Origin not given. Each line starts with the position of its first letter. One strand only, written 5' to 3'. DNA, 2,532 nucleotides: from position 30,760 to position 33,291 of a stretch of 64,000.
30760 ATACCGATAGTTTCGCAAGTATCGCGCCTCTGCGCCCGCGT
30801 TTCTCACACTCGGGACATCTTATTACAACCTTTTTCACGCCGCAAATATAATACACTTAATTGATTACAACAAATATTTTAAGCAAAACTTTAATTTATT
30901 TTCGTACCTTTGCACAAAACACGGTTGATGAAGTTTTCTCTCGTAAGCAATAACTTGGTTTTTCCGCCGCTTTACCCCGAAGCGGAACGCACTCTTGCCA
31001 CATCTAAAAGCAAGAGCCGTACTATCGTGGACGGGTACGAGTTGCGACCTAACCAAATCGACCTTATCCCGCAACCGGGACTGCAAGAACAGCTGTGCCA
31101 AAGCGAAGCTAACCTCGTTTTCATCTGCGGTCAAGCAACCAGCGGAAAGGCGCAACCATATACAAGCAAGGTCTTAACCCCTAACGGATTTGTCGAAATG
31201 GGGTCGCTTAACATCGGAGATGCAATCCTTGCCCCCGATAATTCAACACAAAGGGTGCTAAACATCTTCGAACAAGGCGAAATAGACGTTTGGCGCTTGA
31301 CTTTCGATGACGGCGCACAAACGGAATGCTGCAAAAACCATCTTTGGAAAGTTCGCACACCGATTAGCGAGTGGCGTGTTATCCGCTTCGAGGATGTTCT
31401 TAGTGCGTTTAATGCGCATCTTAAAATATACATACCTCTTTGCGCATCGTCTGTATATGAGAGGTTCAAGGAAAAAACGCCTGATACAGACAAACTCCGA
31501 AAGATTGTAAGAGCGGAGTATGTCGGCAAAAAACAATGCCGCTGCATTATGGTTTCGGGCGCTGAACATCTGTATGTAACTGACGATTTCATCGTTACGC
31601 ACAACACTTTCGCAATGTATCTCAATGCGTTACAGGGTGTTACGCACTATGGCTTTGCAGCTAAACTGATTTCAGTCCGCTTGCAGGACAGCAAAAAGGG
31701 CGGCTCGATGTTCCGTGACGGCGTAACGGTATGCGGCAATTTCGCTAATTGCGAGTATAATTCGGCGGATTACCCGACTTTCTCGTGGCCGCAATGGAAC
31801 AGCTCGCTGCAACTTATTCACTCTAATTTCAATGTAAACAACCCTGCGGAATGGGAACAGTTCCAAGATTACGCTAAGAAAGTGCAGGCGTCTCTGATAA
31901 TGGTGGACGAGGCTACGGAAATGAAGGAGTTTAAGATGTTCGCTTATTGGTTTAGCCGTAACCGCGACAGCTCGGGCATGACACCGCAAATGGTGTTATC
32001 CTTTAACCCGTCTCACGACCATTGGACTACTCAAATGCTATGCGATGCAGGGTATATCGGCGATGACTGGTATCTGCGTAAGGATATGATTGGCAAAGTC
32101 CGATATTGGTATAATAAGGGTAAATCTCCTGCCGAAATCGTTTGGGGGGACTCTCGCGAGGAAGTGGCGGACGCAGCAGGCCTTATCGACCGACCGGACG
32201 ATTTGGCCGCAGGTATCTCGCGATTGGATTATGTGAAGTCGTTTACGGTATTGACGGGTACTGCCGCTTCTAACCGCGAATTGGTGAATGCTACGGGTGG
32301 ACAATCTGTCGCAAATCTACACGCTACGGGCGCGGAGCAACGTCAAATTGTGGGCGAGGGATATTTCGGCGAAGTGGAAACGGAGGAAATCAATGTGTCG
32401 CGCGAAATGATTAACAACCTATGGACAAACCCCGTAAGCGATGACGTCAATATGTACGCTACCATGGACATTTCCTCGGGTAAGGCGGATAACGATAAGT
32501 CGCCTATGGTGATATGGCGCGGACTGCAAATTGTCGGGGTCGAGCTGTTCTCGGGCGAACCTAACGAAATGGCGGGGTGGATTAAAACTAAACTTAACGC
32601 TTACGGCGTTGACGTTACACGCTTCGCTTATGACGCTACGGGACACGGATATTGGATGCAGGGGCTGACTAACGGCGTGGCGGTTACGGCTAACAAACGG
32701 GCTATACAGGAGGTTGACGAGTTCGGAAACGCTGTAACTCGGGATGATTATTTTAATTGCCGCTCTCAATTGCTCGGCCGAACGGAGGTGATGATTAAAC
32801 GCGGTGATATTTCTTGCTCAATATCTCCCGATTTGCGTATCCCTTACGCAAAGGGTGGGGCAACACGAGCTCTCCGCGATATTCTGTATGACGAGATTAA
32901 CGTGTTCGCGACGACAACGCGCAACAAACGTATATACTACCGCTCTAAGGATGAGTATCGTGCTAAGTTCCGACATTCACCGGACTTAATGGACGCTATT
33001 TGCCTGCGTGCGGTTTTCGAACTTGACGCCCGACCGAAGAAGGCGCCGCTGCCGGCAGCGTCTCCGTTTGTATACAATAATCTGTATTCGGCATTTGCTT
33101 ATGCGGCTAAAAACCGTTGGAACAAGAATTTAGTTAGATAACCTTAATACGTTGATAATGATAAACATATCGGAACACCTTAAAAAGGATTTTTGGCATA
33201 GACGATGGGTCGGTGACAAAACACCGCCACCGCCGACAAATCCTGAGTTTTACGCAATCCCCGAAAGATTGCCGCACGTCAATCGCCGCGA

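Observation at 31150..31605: Class-3-type mini-intein (Ala1 plus W-C-T signature) splitting the TerL Walker A motif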

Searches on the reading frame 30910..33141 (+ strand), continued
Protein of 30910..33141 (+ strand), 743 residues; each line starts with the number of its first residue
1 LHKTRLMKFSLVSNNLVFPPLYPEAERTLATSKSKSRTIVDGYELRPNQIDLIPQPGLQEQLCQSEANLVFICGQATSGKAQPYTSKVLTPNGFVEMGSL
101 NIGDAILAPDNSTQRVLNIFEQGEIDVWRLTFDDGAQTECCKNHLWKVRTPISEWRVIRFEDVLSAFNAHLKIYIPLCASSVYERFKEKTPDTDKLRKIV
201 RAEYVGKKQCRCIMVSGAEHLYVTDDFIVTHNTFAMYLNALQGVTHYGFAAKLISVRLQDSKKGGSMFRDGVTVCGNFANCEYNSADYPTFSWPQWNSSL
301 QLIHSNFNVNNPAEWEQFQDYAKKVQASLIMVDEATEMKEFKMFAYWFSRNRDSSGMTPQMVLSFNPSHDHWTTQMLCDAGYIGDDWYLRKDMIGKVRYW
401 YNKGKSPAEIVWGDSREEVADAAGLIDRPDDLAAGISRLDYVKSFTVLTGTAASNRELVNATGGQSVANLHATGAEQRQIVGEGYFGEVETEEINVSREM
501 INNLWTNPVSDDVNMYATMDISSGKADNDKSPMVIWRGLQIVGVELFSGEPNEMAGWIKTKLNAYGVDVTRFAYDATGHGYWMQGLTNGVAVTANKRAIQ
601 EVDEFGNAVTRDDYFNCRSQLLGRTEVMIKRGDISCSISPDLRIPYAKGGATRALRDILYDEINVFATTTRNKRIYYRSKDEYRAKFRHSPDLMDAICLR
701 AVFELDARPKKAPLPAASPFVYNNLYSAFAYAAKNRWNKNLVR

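Call 58: fold_search(model_id=the predicted structure, library=pdb)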
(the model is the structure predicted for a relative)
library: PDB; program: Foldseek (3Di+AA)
matches with E <= 10: 1217; with E <= 0.001: 36
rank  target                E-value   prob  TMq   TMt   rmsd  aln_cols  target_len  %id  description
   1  4ife                  5.7e-13  1.00  0.27  0.36  19.6       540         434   11  Crystal Structure of the large terminase subunit gp2 of bacterial virus Sf6 complexed with ATP (released 2013-05-01)
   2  4idh                  6.7e-13  1.00  0.26  0.33  19.6       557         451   10  Crystal Structure of the large terminase subunit gp2 of bacterial virus Sf6 (released 2013-05-01)
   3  4iei                  7.5e-13  1.00  0.28  0.36  20.2       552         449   12  Crystal Structure of the large terminase subunit gp2 of bacterial virus Sf6 complexed with ADP (released 2013-05-01)
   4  4iee                  7.5e-13  1.00  0.28  0.35  20.4       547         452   11  Crystal Structure of the large terminase subunit gp2 of bacterial virus Sf6 complexed with ATP-r-S (released 2013-05-01)
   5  8dkr_B                1.5e-07  1.00  0.26  0.58   5.3       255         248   15  Pseudomonas-phage E217 TerL nuclease domain (released 2022-09-07)
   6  8dkr_A                6.3e-07  1.00  0.26  0.58   5.8       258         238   15  Pseudomonas-phage E217 TerL nuclease domain (released 2022-09-07)
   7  5oe8_B                8.9e-07  1.00  0.22  0.30  20.6       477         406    9  Structure of large terminase from the thermophilic bacteriophage D6E (Crystal form 2) (released 2017-10-11)
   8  3cpe                  1.1e-06  1.00  0.22  0.23  16.0       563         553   10  Crystal Structure of T4 gp17 (released 2009-01-13)
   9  5c2d                  1.9e-06  1.00  0.27  0.63   4.3       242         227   14  K428A mutant gp2c of large terminase subunit from bacteriophage sf6 with calcium (released 2015-10-21)
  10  5oee_B                1.9e-06  1.00  0.22  0.30  20.2       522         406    9  Structure of large terminase from the thermophilic bacteriophage D6E (Crystal form 3) (released 2017-10-11)
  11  5oe9_B                2.4e-06  1.00  0.22  0.30  20.6       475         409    9  Structure of large terminase from the thermophilic bacteriophage D6E in complex with sulfate (Crystal form 2) (released 2017-10-11)
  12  8dgc_E                2.4e-06  1.00  0.25  0.27  23.9       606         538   10  Avs3 bound to phage PhiV-1 terminase (released 2022-08-03)
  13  5oe8_C                3.9e-06  1.00  0.21  0.29  20.5       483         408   10  Structure of large terminase from the thermophilic bacteriophage D6E (Crystal form 2) (released 2017-10-11)
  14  5oee_A                4.2e-06  1.00  0.23  0.32  20.3       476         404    9  Structure of large terminase from the thermophilic bacteriophage D6E (Crystal form 3) (released 2017-10-11)
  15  5oe9_C                5.2e-06  1.00  0.21  0.29  20.7       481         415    9  Structure of large terminase from the thermophilic bacteriophage D6E in complex with sulfate (Crystal form 2) (released 2017-10-11)
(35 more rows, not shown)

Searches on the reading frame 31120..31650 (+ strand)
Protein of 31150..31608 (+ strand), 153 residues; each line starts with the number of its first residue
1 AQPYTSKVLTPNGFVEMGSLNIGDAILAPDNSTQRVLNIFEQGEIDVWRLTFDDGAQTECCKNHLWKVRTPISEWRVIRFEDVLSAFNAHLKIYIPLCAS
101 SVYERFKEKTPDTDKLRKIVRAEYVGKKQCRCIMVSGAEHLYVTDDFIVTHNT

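Call 3: search_protein_families(library=pfam, proteins=[window:31150-31605:+, window:31120-31650:+], max_evalue=10)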
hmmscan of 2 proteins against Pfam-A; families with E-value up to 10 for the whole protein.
window:31150-31605:+ (152 aa): 2 families
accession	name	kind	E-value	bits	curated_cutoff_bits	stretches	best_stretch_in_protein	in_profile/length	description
PF13403.11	Hint_2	-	0.053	14.3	28.4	1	6-41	7-42/147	Hint domain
PF24326.1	DUF7496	-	0.18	12.2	27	1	123-150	74-101/115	Domain of unknown function (DUF7496)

window:31120-31650:+ (177 aa): 2 families
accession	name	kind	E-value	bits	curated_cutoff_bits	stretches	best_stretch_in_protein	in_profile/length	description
PF13403.11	Hint_2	-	0.066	14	28.4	1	16-51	7-42/147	Hint domain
PF24326.1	DUF7496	-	0.13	12.6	27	1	133-162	74-103/115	Domain of unknown function (DUF7496)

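Call 4: search_solved_structures(query=window:31150-31608:+, max_evalue=10, show_alignments=3)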
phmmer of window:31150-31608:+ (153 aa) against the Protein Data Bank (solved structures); distinct sequences matched with E-value up to 10: 10.
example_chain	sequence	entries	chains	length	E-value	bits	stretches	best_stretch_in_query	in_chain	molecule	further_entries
6riz_A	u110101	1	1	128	3.6e-12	49.6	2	6-70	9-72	gp41-1 intein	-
6qaz_A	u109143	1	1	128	4e-09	39.7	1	6-70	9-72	cyanophage-like gp41-1 intein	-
6bs8_A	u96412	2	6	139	0.00019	24.5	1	8-68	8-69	Replicative DNA helicase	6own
6rix_A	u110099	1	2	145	0.0024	20.9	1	8-152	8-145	Replicative DNA helicase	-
6riy_A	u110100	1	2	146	0.0053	19.8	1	8-144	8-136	Replicative DNA helicase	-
6mwy_A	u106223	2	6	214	0.23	14.5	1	19-67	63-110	Pre-mRNA-processing-splicing factor 8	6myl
1wlx_A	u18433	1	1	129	0.43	13.6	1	67-125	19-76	Alpha-actinin 4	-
6mx6_A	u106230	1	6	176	0.68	13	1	18-66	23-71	Pre-mRNA-processing-splicing factor 8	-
6owu_A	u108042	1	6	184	0.78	12.8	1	18-66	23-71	PRP8 protein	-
2lwy_A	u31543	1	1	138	1.3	12.1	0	12-29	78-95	BACTERIAL INTEIN-LIKE DOMAIN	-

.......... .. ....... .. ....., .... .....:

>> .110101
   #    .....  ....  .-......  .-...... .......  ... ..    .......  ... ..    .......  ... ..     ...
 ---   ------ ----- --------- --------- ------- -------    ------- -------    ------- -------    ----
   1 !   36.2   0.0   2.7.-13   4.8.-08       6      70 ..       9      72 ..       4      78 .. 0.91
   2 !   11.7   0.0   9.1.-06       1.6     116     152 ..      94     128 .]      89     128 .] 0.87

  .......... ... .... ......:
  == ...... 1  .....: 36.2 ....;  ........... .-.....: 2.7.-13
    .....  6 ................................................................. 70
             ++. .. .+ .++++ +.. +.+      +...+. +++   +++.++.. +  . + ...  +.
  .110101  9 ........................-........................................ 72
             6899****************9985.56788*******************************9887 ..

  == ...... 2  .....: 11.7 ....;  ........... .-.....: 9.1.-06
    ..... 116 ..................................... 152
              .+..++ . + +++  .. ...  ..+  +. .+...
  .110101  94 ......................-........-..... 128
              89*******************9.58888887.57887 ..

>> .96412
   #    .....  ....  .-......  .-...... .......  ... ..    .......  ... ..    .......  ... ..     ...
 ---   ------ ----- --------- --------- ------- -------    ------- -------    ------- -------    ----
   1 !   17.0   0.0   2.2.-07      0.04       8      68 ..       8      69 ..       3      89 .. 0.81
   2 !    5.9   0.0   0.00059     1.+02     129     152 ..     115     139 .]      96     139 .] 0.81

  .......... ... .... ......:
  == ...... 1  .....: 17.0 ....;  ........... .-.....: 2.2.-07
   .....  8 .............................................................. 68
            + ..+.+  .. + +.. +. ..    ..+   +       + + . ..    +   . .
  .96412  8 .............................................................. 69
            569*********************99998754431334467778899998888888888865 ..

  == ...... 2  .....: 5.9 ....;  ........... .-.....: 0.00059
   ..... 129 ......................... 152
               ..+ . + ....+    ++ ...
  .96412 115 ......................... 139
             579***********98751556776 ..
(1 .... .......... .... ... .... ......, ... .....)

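Call 11: search_protein_families(library=phrogs, proteins=[window:31150-31608:+], max_evalue=0.001)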
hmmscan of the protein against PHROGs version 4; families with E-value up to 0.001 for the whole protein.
window:31150-31608:+ (153 aa): 4 families
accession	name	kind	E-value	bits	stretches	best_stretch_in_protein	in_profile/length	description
phrog_50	-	DNA, RNA and nucleotide metabolism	1.5e-17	64.9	1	1-86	88-172/570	DnaC-like helicase loader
phrog_36964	-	head and packaging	1.2e-08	34.5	1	6-85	97-173/890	terminase large subunit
phrog_510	-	DNA, RNA and nucleotide metabolism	5.8e-06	26.3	1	16-75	423-483/667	DNA primase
phrog_19299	-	head and packaging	0.00017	21.2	0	6-64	37-95/702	terminase large subunit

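Call 12: search_protein_families(library=ncbifam, proteins=[window:31150-31608:+], max_evalue=1)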
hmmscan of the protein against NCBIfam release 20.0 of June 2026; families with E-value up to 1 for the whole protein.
window:31150-31608:+ (153 aa): 1 family
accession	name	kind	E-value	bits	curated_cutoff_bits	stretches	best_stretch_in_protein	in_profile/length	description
TIGR01443.1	intein_Cterm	domain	0.025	14.8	15.6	1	132-153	4-24/24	intein C-terminal splicing region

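Call 16: find_homologous_proteins(query=window:31150-31608:+, max_evalue=0.001)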
Query window:31150-31608:+ (153 aa): 3 proteins with E <= 0.001 among 5 candidates.
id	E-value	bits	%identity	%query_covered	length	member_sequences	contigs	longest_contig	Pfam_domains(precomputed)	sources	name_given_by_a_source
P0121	1.7e-27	114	98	38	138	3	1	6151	-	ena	-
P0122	6.6e-13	67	49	45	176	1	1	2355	PF00118.30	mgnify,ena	mgnify:CR=1 FL=1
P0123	4.7e-11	61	43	46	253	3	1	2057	-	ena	-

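Call 27: predict_structure(alignment_id=A1)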
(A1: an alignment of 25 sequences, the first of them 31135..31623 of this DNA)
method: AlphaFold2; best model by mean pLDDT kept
length: 163 residues; sequences in the alignment: 25
mean_pLDDT: 82.5   pTM: 0.73
mean pLDDT of the five models: 82.5, 82.0, 81.5, 81.1, 79.5
residues with pLDDT >= 90: 88; 70-90: 42; 50-70: 12; < 50: 21
segments of 3 or more residues with pLDDT < 50: 105-115, 156-163
pLDDT, mean of each block of 10 residues (from residue 1): 72 94 97 91 94 93 88 88 92 95 56 52 94 94 84 52 35
secondary structure, 60 per line:
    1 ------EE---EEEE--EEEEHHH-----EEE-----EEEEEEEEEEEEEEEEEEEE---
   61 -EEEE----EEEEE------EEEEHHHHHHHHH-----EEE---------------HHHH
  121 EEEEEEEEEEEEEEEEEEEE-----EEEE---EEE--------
elements in order: E12-15 E18-21 E30-32 E38-57 E62-65 E70-74 E81-84 H85-93 E99-101 H117-120 E121-140 E146-149 E153-155

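Call 28: search_protein_representatives(protein=window:31150-31608:+)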
Query: 153 residues. Proteins with E-value up to 0.001 (for the whole library): 9058; up to 1e-10: 5328; up to 1e-30: 43. The best 150 are listed.
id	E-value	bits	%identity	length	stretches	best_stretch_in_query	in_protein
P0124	2.4e-51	189.8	49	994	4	2-69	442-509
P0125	2.2e-50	186.7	44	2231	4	1-80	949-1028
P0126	3.2e-50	186.1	39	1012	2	3-153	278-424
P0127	4.1e-48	179.3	42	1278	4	1-100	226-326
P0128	1.8e-46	174.0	42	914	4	1-70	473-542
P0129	2.1e-46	173.8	41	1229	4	2-71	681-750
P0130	2.7e-46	173.4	44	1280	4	1-107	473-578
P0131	4.2e-46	172.8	42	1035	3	1-153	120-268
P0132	6.3e-46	172.2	48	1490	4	1-85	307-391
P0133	2.3e-44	167.2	40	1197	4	1-70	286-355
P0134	4.7e-44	166.1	43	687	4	102-153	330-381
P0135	7.2e-44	165.5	45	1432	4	2-71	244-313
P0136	6.0e-43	162.5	36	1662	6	1-70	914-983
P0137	4.6e-42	159.7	43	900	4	2-71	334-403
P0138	5.0e-42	159.6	39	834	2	2-153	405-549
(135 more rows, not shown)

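Call 31: fold_search(model_id=the predicted structure, library=pdb)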
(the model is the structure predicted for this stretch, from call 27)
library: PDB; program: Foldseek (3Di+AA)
matches with E <= 10: 218; with E <= 0.001: 48
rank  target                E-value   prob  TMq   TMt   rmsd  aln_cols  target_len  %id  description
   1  6riz                  6.9e-09  1.00  0.59  0.73   4.6       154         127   27  Crystal structure of gp41-1 intein (C1A, F65W, D107C) (released 2020-04-29)
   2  6qaz                  3.3e-08  1.00  0.59  0.73   4.7       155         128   26  Crystal structure of gp41-1 intein (released 2019-11-13)
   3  6riy_A                6.7e-08  1.00  0.56  0.68   5.7       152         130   19  Crystal structure of MchDnaB-1 intein (N145AA) (released 2020-05-13)
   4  6bs8_C                9.2e-08  1.00  0.56  0.70   6.5       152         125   20  The class 3 DnaB intein from Mycobacterium smegmatis (released 2018-11-21)
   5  6bs8_B                1.4e-07  1.00  0.52  0.63   5.0       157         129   20  The class 3 DnaB intein from Mycobacterium smegmatis (released 2018-11-21)
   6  6rix_B                1.6e-07  1.00  0.55  0.66   4.7       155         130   20  Crystal structure of MchDnaB-1 intein (released 2020-05-13)
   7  6riy_B                2.7e-07  1.00  0.57  0.69   4.3       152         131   20  Crystal structure of MchDnaB-1 intein (N145AA) (released 2020-05-13)
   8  6bs8_A                3.3e-07  1.00  0.52  0.64   5.1       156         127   21  The class 3 DnaB intein from Mycobacterium smegmatis (released 2018-11-21)
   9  6mwy_A                3.7e-07  1.00  0.58  0.66   4.4       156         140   18  The Prp8 intein of Cryptococcus gattii (released 2019-11-06)
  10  6rix_A                5.0e-07  1.00  0.53  0.64   4.6       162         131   20  Crystal structure of MchDnaB-1 intein (released 2020-05-13)
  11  4kl5_A                7.6e-07  1.00  0.56  0.63   5.2       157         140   20  Crystal structure of NpuDnaE intein (released 2013-09-04)
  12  6frg                  8.0e-07  1.00  0.55  0.57   6.2       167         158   20  Crystal structure of G-1F mutant of Ssp DnaB Mini-Intein variant M86 (released 2019-01-30)
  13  6mx6_A                8.4e-07  1.00  0.58  0.64   4.6       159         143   19  The Prp8 intein of Cryptococcus neoformans (released 2019-10-23)
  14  6frh_A                1.0e-06  1.00  0.57  0.58   5.8       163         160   19  Crystal structure of Ssp DnaB Mini-Intein variant M86 (released 2019-01-30)
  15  4kl5_B                1.9e-06  1.00  0.57  0.64   5.2       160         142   21  Crystal structure of NpuDnaE intein (released 2013-09-04)
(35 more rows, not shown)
